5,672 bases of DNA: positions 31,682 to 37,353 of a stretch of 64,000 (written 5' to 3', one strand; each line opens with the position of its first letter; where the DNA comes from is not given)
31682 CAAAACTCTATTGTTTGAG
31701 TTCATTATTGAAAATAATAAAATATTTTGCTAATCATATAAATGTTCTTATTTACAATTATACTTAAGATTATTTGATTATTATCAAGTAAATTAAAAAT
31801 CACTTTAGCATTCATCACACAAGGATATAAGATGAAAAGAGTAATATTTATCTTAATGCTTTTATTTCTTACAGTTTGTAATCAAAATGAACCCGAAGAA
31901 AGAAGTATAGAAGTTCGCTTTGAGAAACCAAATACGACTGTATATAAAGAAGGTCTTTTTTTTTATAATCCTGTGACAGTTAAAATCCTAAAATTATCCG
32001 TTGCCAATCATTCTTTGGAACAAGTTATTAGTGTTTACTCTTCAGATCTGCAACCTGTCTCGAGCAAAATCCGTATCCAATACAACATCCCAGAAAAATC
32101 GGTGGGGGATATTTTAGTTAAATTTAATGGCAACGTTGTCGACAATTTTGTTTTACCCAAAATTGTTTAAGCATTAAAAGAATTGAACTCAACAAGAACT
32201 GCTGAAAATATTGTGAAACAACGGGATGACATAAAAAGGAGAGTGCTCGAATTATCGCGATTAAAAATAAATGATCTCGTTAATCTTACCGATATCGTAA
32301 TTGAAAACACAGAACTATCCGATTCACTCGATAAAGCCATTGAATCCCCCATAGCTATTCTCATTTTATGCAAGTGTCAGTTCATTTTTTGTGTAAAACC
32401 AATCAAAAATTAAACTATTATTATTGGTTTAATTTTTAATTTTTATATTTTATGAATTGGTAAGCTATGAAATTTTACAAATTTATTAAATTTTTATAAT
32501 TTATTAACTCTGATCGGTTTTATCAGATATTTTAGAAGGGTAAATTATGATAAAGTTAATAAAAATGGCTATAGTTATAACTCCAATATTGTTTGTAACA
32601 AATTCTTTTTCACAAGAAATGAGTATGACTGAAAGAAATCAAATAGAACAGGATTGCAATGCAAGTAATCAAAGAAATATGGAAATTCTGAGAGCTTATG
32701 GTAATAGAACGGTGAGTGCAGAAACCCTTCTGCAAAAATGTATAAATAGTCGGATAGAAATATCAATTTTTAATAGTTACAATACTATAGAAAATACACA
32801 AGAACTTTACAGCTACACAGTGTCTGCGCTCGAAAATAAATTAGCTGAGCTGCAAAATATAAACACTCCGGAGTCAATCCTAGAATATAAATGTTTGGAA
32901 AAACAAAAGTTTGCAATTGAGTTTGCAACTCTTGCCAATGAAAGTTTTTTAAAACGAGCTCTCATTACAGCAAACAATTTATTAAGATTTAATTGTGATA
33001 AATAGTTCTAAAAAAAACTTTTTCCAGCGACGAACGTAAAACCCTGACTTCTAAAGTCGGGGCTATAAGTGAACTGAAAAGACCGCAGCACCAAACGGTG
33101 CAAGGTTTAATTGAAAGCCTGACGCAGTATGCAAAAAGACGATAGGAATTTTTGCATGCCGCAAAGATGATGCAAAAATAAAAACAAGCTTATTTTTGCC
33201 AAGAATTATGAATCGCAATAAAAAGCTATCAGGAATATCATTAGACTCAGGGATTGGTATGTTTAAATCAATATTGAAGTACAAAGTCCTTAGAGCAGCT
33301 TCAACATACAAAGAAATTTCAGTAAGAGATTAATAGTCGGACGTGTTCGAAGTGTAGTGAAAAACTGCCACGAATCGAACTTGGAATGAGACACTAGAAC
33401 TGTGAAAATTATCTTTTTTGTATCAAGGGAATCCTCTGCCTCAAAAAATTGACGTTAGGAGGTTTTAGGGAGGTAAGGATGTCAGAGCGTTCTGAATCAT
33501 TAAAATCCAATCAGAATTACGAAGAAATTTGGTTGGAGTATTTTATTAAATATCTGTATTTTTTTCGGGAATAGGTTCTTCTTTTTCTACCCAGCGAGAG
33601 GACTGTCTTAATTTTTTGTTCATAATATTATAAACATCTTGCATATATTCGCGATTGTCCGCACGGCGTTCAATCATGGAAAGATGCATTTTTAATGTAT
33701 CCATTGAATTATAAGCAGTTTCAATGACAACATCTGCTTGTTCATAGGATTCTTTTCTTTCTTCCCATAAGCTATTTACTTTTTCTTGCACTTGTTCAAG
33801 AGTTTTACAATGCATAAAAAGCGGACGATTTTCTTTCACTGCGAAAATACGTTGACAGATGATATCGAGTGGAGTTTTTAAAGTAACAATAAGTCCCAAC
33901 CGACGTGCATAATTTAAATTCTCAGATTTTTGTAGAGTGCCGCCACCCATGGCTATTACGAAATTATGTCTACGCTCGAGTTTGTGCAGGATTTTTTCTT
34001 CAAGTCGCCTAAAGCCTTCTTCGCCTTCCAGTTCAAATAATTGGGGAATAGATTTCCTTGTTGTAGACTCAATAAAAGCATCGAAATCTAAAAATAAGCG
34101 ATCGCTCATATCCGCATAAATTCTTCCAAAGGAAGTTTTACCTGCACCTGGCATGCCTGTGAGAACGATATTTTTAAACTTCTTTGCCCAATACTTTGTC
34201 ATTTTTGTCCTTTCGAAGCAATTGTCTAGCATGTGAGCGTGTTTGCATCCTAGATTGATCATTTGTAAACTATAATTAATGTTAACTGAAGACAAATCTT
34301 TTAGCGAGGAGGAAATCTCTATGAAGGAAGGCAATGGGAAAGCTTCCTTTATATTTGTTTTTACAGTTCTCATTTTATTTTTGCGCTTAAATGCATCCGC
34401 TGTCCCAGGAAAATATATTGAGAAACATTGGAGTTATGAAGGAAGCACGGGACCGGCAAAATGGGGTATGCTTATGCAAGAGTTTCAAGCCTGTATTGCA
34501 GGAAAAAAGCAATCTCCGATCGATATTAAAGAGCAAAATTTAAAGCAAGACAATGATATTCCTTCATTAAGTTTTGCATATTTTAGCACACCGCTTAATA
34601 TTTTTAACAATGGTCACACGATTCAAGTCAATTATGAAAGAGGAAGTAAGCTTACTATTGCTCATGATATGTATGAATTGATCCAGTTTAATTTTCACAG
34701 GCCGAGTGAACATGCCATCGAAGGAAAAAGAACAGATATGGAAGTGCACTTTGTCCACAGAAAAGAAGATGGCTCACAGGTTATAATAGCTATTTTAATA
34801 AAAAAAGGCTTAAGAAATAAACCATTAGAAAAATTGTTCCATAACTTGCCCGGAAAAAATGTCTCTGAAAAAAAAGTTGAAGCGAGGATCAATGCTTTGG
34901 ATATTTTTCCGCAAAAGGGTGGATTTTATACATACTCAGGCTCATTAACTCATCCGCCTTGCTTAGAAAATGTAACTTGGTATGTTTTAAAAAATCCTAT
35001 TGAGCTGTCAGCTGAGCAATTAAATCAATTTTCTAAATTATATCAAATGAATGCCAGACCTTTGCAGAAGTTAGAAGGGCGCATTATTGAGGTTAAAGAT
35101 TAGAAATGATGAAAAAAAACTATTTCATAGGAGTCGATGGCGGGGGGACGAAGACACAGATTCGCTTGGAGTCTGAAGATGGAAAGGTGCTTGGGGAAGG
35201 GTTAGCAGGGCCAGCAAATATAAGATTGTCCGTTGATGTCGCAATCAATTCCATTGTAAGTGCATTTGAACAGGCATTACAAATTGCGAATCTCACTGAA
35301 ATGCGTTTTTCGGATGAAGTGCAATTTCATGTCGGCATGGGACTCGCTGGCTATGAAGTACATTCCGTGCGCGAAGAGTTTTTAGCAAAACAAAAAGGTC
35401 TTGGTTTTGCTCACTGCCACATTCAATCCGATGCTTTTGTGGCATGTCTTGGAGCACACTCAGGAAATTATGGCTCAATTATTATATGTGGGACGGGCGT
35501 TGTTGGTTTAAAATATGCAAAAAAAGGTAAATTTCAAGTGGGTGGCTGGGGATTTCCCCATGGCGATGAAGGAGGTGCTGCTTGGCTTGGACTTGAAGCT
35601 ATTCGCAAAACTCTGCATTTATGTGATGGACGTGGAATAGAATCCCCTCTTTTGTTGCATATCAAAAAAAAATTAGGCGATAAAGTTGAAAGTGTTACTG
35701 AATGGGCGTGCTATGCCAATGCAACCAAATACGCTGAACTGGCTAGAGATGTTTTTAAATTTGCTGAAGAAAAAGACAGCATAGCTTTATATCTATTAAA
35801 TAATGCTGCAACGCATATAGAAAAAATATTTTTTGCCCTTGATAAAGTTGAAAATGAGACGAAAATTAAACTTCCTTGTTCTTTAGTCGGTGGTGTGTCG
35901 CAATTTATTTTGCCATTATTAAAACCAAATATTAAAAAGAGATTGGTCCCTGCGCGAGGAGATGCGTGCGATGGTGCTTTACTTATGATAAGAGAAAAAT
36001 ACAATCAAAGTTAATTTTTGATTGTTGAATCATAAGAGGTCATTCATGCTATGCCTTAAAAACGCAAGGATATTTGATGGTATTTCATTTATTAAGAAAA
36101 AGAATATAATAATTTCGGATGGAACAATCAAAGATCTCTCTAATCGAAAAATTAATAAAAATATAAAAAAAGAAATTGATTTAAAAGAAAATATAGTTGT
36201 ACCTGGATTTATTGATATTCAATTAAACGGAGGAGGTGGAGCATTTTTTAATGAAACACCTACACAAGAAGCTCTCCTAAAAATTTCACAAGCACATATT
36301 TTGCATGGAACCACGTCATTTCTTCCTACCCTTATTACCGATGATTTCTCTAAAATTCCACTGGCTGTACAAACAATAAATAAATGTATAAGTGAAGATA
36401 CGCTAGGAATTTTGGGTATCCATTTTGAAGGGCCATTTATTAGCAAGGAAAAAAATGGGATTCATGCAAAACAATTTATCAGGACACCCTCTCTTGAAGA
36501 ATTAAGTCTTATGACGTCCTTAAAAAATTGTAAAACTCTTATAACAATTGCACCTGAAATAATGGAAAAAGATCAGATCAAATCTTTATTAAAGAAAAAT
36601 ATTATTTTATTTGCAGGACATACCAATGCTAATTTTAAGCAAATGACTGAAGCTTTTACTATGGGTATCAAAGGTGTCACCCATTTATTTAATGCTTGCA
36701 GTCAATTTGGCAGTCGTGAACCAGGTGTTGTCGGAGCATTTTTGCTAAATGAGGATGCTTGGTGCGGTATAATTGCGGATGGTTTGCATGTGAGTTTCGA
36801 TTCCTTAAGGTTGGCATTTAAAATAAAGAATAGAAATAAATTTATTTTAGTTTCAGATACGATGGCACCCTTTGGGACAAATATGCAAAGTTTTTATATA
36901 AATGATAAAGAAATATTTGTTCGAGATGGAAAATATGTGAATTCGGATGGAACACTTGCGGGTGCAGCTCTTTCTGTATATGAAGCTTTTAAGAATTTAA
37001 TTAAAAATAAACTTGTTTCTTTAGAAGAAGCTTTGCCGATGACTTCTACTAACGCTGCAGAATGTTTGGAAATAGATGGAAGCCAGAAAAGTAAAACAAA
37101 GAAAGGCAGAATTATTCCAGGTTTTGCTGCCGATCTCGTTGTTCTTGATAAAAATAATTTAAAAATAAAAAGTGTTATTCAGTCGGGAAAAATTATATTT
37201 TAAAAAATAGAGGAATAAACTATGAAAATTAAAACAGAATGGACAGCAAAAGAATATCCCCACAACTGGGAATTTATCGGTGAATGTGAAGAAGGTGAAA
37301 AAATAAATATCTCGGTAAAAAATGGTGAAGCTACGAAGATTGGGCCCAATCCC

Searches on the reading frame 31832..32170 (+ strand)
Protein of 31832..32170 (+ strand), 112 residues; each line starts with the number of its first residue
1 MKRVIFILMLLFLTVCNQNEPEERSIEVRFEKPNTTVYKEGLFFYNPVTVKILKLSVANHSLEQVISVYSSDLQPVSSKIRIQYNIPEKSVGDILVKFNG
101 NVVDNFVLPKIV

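Call 33: find_encoding_contigs(protein=window:31832-32170:+, flank=3000, max_places=5)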
Protein window:31832-32170:+ (112 aa): 2 contigs read that carry it; 2 places shown.
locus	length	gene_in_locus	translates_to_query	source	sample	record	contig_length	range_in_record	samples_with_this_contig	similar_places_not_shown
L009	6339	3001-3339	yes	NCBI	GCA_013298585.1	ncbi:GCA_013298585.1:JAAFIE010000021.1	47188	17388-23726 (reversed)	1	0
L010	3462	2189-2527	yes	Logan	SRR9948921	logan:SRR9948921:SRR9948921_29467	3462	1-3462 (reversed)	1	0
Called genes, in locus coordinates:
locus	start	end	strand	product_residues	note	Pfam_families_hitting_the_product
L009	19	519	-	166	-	-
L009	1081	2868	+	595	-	PF00664:ABC_membrane, PF00005:ABC_tran, PF02463:SMC_N (weak)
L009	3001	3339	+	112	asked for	-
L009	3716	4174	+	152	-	-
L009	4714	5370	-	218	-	PF01202:SKI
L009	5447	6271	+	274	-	PF00194:Carb_anhydrase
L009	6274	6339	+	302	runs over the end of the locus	PF01869:BcrAD_BadFG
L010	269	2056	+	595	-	PF00664:ABC_membrane, PF00005:ABC_tran, PF02463:SMC_N (weak)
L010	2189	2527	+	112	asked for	-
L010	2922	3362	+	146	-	-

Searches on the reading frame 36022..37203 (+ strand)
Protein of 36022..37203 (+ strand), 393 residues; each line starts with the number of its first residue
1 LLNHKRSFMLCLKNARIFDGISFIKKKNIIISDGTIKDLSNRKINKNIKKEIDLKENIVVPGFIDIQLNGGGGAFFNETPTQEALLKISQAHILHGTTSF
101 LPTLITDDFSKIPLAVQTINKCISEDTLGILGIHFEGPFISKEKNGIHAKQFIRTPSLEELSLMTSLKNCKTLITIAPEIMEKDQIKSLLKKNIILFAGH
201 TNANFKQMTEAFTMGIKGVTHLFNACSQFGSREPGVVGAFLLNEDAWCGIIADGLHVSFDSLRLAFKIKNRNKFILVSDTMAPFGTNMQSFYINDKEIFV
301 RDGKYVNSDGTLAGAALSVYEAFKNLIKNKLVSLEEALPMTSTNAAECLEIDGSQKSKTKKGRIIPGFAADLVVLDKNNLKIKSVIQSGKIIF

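Call 56: search_protein_families(library=pfam, proteins=[window:36022-37203:+], max_evalue=0.00001)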
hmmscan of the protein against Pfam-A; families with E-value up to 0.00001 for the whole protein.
window:36022-37203:+ (393 aa): 2 families
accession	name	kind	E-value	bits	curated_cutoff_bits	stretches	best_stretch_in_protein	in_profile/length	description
PF01979.26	Amidohydro_1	-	1.4e-21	77.5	25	1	58-391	1-344/345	Amidohydrolase family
PF07969.17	Amidohydro_3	-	1.8e-08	34.7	29.7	0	328-383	403-452/472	Amidohydrolase family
